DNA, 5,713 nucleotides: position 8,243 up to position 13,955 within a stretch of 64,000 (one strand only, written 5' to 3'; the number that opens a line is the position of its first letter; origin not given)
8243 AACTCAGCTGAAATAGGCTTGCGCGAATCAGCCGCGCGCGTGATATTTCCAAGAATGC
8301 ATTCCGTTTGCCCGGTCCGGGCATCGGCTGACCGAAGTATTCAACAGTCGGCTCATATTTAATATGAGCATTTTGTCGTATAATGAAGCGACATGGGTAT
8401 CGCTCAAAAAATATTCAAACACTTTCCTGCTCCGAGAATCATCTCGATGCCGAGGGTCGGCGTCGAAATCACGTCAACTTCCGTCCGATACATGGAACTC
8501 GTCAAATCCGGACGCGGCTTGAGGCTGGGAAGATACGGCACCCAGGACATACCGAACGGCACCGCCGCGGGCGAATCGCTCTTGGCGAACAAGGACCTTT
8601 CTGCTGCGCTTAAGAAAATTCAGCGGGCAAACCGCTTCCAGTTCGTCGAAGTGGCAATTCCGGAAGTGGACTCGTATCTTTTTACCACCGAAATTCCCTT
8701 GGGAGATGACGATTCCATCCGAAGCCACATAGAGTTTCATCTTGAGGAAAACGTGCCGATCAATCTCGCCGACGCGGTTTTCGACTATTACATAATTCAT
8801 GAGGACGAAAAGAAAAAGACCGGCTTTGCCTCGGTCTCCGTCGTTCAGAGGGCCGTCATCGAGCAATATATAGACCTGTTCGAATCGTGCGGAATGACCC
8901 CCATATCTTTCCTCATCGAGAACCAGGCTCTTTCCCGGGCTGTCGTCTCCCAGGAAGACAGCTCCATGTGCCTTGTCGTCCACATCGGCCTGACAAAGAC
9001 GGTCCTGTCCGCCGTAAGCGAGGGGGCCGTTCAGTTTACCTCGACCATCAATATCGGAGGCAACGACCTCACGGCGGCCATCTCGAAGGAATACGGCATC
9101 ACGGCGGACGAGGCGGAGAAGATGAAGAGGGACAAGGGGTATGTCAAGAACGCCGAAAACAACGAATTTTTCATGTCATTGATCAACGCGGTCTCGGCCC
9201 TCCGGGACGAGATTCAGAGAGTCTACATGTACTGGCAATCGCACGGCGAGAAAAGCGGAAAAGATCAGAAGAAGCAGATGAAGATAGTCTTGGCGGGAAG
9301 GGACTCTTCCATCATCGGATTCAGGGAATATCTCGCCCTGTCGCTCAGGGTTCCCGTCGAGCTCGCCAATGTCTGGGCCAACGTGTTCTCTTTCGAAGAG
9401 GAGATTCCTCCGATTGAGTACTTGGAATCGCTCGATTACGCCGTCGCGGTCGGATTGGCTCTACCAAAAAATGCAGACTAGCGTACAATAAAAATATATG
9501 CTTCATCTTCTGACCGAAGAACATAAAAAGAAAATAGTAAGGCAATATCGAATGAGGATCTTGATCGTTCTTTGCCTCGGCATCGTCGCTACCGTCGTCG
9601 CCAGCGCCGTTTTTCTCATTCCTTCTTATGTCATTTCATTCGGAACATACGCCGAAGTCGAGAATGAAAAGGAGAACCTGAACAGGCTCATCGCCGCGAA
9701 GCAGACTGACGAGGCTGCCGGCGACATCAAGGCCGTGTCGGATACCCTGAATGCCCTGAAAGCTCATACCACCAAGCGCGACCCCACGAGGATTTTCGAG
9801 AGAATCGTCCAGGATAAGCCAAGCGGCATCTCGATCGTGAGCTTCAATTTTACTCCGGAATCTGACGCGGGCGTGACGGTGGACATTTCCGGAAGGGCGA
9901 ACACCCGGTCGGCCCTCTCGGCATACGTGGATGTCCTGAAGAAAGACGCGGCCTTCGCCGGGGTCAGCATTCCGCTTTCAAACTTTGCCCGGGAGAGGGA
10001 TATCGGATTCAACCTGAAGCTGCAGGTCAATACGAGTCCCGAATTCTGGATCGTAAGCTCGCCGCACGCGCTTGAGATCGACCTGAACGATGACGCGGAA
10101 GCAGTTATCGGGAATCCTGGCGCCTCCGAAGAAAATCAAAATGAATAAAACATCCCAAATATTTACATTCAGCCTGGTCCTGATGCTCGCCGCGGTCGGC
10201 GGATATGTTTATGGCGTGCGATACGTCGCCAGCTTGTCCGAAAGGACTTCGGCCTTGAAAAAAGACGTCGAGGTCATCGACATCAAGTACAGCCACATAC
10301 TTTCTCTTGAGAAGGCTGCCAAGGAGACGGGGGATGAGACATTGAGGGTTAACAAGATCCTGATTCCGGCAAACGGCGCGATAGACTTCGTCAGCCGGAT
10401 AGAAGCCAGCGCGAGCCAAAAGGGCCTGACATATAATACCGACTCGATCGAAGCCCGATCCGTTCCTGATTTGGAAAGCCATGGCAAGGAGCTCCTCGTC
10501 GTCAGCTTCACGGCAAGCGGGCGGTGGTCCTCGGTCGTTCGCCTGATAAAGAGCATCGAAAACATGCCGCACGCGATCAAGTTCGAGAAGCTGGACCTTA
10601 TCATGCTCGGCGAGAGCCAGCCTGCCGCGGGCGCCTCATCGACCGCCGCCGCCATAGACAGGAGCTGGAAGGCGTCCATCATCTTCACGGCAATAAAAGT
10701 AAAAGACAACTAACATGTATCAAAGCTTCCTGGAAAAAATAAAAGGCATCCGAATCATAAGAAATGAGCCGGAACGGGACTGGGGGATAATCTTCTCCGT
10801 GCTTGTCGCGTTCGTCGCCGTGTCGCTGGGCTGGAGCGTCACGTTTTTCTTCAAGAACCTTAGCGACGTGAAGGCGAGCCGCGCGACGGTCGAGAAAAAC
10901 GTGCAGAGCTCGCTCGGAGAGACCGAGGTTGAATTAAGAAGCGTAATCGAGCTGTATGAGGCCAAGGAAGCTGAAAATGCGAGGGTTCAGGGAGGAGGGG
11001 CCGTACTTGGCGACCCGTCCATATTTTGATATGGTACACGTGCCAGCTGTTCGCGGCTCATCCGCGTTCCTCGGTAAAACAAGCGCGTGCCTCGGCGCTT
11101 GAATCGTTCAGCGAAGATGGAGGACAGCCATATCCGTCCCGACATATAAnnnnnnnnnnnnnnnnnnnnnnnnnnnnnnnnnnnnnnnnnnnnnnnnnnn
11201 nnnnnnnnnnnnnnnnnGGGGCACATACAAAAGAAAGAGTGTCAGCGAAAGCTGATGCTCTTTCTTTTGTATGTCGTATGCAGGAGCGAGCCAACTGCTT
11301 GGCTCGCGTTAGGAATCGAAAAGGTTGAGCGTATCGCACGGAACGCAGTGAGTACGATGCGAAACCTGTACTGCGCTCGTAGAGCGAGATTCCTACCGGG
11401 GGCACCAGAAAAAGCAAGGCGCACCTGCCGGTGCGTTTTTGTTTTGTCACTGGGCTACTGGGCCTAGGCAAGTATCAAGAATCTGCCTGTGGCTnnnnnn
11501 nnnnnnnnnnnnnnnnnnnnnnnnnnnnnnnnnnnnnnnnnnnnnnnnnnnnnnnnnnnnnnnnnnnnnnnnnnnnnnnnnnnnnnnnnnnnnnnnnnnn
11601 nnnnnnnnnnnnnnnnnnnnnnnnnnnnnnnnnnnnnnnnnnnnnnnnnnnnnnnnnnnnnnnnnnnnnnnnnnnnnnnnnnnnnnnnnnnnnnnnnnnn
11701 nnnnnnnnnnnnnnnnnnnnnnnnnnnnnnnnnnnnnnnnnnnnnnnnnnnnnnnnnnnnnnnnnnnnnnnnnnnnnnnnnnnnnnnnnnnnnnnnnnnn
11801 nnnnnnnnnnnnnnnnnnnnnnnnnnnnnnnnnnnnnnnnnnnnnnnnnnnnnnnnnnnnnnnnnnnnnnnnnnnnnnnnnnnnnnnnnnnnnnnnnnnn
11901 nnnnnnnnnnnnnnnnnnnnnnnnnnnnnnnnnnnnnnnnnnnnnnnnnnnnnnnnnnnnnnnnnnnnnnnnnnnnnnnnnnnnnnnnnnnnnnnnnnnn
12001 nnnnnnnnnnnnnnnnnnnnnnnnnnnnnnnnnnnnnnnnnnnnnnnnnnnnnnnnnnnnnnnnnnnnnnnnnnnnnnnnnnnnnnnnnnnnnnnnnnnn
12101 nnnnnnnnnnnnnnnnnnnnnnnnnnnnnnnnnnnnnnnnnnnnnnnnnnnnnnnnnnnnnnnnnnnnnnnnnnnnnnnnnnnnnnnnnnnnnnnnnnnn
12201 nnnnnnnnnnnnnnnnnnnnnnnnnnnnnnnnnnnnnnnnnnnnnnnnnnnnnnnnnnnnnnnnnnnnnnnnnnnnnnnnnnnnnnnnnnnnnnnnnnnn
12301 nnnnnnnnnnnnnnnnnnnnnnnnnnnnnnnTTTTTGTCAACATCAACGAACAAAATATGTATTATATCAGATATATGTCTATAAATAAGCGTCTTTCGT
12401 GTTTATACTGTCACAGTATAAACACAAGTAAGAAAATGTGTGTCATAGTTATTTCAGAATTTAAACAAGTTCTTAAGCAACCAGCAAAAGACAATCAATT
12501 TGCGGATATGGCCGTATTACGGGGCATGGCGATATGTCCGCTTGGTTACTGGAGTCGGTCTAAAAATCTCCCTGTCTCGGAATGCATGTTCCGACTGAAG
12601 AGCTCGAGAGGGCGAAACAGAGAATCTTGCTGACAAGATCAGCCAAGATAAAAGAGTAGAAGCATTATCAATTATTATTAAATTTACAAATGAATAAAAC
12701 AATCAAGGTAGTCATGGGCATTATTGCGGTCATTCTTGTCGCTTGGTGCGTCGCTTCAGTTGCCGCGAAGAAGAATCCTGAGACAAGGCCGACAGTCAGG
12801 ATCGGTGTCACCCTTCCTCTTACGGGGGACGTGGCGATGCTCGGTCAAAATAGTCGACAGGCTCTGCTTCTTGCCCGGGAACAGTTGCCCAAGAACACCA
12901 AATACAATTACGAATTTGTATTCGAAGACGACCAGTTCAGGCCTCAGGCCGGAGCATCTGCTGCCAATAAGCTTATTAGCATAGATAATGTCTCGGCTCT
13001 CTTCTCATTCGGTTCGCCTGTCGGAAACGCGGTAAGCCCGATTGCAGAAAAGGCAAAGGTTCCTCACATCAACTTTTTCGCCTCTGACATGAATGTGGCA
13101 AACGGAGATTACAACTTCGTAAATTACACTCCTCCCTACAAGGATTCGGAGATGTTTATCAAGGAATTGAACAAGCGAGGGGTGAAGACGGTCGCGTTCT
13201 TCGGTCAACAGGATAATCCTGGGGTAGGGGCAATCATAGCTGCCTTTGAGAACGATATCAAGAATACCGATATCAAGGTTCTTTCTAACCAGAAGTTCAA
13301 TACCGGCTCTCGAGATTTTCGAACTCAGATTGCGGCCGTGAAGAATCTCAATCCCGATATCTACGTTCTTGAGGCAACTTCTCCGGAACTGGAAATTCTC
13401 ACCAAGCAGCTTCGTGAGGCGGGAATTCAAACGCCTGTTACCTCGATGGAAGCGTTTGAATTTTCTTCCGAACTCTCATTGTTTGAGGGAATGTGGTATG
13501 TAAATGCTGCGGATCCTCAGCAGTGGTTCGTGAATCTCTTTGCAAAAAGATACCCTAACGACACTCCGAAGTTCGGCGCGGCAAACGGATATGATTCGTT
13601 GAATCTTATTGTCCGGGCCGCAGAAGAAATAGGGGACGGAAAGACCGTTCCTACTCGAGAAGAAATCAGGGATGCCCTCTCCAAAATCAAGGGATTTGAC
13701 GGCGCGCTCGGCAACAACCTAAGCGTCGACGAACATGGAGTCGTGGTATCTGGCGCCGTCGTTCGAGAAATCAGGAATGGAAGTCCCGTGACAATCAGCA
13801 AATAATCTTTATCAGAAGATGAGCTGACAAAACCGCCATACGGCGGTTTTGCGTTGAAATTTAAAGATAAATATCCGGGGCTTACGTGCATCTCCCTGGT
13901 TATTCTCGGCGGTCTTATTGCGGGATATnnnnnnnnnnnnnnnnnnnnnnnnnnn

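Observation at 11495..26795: Array of five divergent TrmB-regulator/LivK-type SBP cassettes sharing one LivHMGF ABC importer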

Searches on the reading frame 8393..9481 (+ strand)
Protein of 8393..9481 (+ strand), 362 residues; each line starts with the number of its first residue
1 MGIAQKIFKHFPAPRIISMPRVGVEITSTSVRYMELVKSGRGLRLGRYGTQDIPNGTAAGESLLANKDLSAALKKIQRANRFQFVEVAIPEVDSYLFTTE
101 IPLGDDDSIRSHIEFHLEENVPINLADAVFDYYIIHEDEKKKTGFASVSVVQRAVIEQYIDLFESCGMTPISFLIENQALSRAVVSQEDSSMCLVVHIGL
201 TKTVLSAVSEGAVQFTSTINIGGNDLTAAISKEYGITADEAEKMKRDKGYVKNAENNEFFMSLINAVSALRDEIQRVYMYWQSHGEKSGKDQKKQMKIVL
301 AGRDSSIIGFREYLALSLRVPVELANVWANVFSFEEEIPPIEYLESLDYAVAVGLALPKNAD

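Call 11: search_protein_families(library=pfam, proteins=[window:8393-9481:+], max_evalue=0.0001)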
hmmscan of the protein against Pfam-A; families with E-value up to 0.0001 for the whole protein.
window:8393-9481:+ (362 aa): 3 families
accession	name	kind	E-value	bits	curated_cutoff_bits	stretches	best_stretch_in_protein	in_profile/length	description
PF11104.14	PilM_2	-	3.8e-30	105.4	27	1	23-357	1-337/340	Type IV pilus assembly protein PilM;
PF14450.12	FtsA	-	1.6e-11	45.1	31.8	1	195-354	2-127/127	Cell division protein FtsA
PF05134.19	T2SSL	-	8.7e-05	22.5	25.5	0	69-180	33-138/231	Type II secretion system (T2SS), protein L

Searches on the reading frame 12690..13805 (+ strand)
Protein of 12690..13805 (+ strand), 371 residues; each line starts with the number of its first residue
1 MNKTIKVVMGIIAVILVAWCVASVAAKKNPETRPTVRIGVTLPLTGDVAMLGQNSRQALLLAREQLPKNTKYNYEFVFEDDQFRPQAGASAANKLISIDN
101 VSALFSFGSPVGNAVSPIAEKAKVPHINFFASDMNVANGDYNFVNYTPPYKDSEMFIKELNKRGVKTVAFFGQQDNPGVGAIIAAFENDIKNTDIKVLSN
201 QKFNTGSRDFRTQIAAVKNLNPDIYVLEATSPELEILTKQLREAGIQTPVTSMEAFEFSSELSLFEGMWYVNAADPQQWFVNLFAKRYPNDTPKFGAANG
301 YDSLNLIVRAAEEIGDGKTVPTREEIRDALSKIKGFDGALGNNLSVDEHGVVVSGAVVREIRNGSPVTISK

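Call 3: search_protein_families(library=pfam, proteins=[window:12690-13805:+], max_evalue=0.01)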
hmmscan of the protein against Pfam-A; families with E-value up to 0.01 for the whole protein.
window:12690-13805:+ (371 aa): 3 families
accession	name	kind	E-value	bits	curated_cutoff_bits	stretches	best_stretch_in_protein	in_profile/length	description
PF13458.12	Peripla_BP_6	-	5.7e-46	158.2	31.7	1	35-363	1-340/343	Periplasmic binding protein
PF01094.35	ANF_receptor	-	1.9e-12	47.3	25.4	1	56-354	3-342/353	Receptor family ligand binding region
PF13433.12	Peripla_BP_5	-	1e-05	25.3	27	1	36-257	1-227/363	Periplasmic binding protein domain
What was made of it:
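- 12690..13805 (+): S1, Peripla_BP_6 substrate-binding protein with an N-terminal hydrophobic anchor or signal (subfamily S1/S3). 158 bits (call 3).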

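Call 7: search_protein_families(library=ncbifam, proteins=[window:12690-13805:+], max_evalue=0.01)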
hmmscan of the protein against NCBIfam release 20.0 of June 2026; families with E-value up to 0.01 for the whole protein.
window:12690-13805:+ (371 aa): 2 families
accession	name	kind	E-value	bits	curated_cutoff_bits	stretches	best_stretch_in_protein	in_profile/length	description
NF011933.0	PRK15404.1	subfamily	3.1e-10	39.6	477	1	18-251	11-247/370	high-affinity branched-chain amino acid ABC transporter substrate-binding protein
TIGR03407.1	urea_ABC_UrtA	exception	0.00073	18.5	492.75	1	36-250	1-220/361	urea ABC transporter substrate-binding protein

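Call 36: search_solved_structures(query=window:12690-13805:+, max_evalue=0.00001)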
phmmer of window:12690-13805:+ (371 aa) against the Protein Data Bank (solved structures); distinct sequences matched with E-value up to 0.00001: 18.
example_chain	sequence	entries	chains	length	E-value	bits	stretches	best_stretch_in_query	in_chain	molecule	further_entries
3td9_A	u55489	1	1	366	3.8e-24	89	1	32-365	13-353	Branched chain amino acid ABC transporter, periplasmic amino acid-binding protein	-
4nqr_A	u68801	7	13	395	3.1e-14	56.4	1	33-309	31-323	Amino acid/amide ABC transporter substrate-binding protein, HAAT family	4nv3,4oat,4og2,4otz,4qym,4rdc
4obb_A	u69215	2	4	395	5.5e-14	55.6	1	33-309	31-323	Amino acid/amide ABC transporter substrate-binding protein, HAAT family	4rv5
4ey3_A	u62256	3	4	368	1.7e-10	44.2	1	33-315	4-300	Twin-arginine translocation pathway signal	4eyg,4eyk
4gnr_A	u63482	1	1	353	6.4e-10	42.2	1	34-364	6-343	ABC transporter substrate-binding protein-branched chain amino acid transport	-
7ylt_B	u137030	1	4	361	1.2e-09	41.3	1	37-231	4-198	Putative ABC transporter, substrate-binding protein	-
3tx6_A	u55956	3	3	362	1.7e-09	40.9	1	30-247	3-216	Putative branched-chain amino acid transport system substrate-binding protein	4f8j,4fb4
3ukj_A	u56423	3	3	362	2e-09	40.6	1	30-246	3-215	Extracellular ligand-binding receptor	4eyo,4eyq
3uk0_A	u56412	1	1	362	3.1e-09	40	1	30-246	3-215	Extracellular ligand-binding receptor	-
4jb0_A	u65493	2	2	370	4e-09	39.6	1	36-247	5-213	branched-chain amino acid transport system substrate-binding protein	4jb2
4n03_A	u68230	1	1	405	1.2e-08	38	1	31-342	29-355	ABC-type branched-chain amino acid transport systems periplasmic component-like protein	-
4f06_A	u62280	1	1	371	3.7e-07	33.2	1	34-226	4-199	Extracellular ligand-binding receptor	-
4evs_A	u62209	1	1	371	6.8e-07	32.3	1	34-225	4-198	PUTATIVE ABC TRANSPORTER SUBUNIT, SUBSTRATE-BINDING COMPONENT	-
4kv7_A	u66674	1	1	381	1.3e-06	31.4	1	30-195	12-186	Probable leucine/isoleucine/valine-binding protein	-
4n0q_A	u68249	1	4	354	3.1e-06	30.1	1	35-257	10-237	Leu/Ile/Val-binding protein homolog 3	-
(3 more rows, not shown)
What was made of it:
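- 12690..13805 (+): Best PDB relative 3td9, E 4e-24 (call 36).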
